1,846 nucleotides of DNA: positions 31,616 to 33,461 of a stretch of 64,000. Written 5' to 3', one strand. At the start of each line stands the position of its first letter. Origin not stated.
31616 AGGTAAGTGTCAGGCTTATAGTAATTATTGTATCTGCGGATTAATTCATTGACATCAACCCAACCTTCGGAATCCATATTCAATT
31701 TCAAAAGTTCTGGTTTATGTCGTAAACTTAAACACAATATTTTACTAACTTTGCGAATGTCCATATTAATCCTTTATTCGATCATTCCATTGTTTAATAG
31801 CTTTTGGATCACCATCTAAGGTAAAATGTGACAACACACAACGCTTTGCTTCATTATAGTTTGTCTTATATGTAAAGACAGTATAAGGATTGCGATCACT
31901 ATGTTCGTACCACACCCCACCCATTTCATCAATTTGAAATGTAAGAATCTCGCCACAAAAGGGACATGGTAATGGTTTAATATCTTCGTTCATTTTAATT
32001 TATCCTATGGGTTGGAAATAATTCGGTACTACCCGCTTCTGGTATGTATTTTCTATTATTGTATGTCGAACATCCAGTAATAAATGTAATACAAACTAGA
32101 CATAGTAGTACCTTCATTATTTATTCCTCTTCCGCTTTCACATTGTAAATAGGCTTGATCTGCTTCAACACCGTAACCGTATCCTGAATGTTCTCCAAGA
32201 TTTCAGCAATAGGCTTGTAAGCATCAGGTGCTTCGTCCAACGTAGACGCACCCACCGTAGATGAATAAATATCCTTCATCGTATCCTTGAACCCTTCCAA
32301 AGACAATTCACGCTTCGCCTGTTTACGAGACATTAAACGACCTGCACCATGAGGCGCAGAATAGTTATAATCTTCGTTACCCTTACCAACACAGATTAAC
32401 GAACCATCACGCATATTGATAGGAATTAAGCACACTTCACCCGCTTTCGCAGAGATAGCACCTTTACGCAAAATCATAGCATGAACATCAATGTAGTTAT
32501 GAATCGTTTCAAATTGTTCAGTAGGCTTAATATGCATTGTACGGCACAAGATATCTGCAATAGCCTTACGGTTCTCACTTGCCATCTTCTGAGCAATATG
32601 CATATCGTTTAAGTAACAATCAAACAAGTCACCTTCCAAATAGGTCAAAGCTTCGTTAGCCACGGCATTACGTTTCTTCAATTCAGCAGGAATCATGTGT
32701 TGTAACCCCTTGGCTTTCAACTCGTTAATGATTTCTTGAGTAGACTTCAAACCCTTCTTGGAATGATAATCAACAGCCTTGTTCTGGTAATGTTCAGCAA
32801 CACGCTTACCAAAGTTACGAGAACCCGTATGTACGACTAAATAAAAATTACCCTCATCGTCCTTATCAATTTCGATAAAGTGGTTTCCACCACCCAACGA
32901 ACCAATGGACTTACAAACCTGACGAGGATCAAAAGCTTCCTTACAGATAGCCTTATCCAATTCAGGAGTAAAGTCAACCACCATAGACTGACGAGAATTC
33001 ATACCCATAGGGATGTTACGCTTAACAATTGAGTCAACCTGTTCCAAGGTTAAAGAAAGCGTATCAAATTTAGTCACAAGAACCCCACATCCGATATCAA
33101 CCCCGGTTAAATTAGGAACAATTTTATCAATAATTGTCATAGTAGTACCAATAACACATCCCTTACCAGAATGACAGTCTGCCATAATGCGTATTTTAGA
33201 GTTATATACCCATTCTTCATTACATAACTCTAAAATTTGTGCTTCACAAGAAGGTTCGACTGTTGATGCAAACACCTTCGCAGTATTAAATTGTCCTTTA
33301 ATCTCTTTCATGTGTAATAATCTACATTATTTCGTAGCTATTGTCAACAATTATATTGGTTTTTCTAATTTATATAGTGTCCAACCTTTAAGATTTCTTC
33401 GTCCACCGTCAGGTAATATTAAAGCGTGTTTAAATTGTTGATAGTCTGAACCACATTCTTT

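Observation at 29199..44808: Dense RNA-repair / tRNA-maintenance gene set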

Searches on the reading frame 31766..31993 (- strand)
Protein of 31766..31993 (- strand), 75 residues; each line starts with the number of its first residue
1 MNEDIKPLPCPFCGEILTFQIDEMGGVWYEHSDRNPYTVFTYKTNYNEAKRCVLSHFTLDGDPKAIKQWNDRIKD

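Call 33: search_protein_families(library=pfam, proteins=[window:31766-31993:-], max_evalue=0.01)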
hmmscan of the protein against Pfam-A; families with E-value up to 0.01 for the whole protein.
window:31766-31993:- (75 aa): 1 family
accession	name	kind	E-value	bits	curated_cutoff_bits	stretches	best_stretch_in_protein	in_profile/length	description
PF14354.12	Lar_restr_allev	-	2.5e-05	24.8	28.6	1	8-72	4-57/58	Restriction alleviation protein Lar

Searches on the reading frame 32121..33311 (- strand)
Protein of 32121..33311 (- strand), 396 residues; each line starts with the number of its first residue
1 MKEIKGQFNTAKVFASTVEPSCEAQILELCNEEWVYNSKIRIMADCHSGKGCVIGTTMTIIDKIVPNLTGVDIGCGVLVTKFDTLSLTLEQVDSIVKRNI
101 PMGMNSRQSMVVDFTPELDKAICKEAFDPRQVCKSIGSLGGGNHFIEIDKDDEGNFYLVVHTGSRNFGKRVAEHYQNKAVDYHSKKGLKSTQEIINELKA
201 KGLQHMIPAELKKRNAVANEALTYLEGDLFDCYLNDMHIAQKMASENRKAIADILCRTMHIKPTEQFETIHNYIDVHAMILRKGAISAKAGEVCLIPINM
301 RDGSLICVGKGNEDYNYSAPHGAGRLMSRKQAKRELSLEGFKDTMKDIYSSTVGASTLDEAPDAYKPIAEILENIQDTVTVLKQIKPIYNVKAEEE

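Call 5: search_protein_families(library=pfam, proteins=[window:32121-33311:-], max_evalue=0.01)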
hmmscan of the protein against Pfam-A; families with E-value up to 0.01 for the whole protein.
window:32121-33311:- (396 aa): 1 family
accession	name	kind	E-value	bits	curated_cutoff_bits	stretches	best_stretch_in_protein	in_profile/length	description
PF01139.22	RtcB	-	7.3e-59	200.5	27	2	133-392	144-425/426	tRNA-splicing ligase RtcB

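Call 30: find_encoding_contigs(protein=window:32121-33311:-, flank=10000, max_places=6)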
Protein window:32121-33311:- (396 aa): 16 contigs read that carry it; 6 places shown.
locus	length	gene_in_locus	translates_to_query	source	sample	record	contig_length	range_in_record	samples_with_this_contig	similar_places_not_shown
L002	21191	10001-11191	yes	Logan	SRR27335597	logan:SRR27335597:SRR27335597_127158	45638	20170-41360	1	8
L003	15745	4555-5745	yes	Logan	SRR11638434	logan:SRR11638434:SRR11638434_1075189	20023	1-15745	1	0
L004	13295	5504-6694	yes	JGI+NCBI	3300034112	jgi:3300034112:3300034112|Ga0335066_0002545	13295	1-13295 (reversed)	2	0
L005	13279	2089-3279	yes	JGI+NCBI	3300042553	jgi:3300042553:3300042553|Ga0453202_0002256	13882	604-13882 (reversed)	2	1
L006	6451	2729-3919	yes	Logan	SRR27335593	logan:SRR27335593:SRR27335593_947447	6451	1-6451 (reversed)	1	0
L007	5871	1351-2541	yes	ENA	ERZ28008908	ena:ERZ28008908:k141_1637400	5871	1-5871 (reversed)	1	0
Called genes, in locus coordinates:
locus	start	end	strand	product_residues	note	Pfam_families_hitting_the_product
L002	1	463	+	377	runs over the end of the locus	PF21189:PHA02142, PF09414:RNA_ligase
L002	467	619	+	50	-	-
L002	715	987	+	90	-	-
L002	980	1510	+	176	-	-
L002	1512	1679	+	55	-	-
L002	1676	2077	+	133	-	-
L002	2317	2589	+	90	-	-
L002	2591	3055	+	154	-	-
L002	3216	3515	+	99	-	-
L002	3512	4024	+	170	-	-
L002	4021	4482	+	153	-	PF08433:KTI12, PF13671:AAA_33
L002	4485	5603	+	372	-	PF10127:RlaP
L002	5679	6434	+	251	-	-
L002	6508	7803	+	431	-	PF01145:Band_7 (weak)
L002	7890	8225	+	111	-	-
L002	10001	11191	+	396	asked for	PF01139:RtcB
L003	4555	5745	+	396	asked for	PF01139:RtcB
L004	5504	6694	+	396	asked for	PF01139:RtcB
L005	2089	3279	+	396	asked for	PF01139:RtcB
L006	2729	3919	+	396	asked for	PF01139:RtcB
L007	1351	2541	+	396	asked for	PF01139:RtcB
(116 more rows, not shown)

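Call 32: search_protein_families(library=ncbifam, proteins=[window:32121-33311:-], max_evalue=0.01)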
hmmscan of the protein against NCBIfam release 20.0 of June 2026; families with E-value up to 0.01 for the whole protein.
window:32121-33311:- (396 aa): 4 families
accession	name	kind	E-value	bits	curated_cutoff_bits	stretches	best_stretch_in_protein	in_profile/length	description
NF052663.1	RtcB_rel_intein2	exception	2e-39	136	1050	2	131-392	376-625/626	intein-containing RctB family protein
NF007153.0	PRK09588.1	equivalog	4.8e-38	131.1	407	2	228-394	196-374/379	RNA ligase RtcB family protein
TIGR03073.1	release_rtcB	hypoth_equivalog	4.5e-31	108.2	271.8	2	42-201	33-193/356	RNA ligase RtcB family protein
NF038162.1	RtcB_rel_intein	exception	6.3e-10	37.7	1150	1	289-378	850-944/961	intein-containing RtcB family protein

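Call 43: search_solved_structures(query=window:32121-33311:-, max_evalue=0.00001, show_alignments=1)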
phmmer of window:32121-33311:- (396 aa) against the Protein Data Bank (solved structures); distinct sequences matched with E-value up to 0.00001: 9.
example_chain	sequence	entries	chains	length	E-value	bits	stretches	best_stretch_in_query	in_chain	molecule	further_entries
4dwr_B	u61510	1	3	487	1.5e-11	47.3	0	290-378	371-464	tRNA-splicing ligase RtcB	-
1uc2_A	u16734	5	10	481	1.6e-11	47.2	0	290-378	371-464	hypothetical protein PH1602 | tRNA-splicing ligase RtcB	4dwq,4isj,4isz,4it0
7lfq_A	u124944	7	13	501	2e-11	47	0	290-378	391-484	RNA-splicing ligase RtcB | tRNA-splicing ligase RtcB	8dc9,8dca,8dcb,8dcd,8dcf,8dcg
2epg_A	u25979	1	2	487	4.2e-10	42.6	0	289-378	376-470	Hypothetical protein TTHA1785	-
7p3b_A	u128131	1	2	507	7.1e-09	38.6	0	316-386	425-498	RNA-splicing ligase RtcB homolog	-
8odo_A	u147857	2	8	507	7.1e-09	38.6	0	316-386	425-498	RNA-splicing ligase RtcB homolog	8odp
8orj_A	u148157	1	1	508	7.1e-09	38.5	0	316-386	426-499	RNA-splicing ligase RtcB homolog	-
8btt_A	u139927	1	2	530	8.9e-09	38.2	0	316-386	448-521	RNA-splicing ligase RtcB homolog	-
9i8v_C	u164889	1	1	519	1.8e-08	37.3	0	317-386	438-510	RNA-splicing ligase RtcB homolog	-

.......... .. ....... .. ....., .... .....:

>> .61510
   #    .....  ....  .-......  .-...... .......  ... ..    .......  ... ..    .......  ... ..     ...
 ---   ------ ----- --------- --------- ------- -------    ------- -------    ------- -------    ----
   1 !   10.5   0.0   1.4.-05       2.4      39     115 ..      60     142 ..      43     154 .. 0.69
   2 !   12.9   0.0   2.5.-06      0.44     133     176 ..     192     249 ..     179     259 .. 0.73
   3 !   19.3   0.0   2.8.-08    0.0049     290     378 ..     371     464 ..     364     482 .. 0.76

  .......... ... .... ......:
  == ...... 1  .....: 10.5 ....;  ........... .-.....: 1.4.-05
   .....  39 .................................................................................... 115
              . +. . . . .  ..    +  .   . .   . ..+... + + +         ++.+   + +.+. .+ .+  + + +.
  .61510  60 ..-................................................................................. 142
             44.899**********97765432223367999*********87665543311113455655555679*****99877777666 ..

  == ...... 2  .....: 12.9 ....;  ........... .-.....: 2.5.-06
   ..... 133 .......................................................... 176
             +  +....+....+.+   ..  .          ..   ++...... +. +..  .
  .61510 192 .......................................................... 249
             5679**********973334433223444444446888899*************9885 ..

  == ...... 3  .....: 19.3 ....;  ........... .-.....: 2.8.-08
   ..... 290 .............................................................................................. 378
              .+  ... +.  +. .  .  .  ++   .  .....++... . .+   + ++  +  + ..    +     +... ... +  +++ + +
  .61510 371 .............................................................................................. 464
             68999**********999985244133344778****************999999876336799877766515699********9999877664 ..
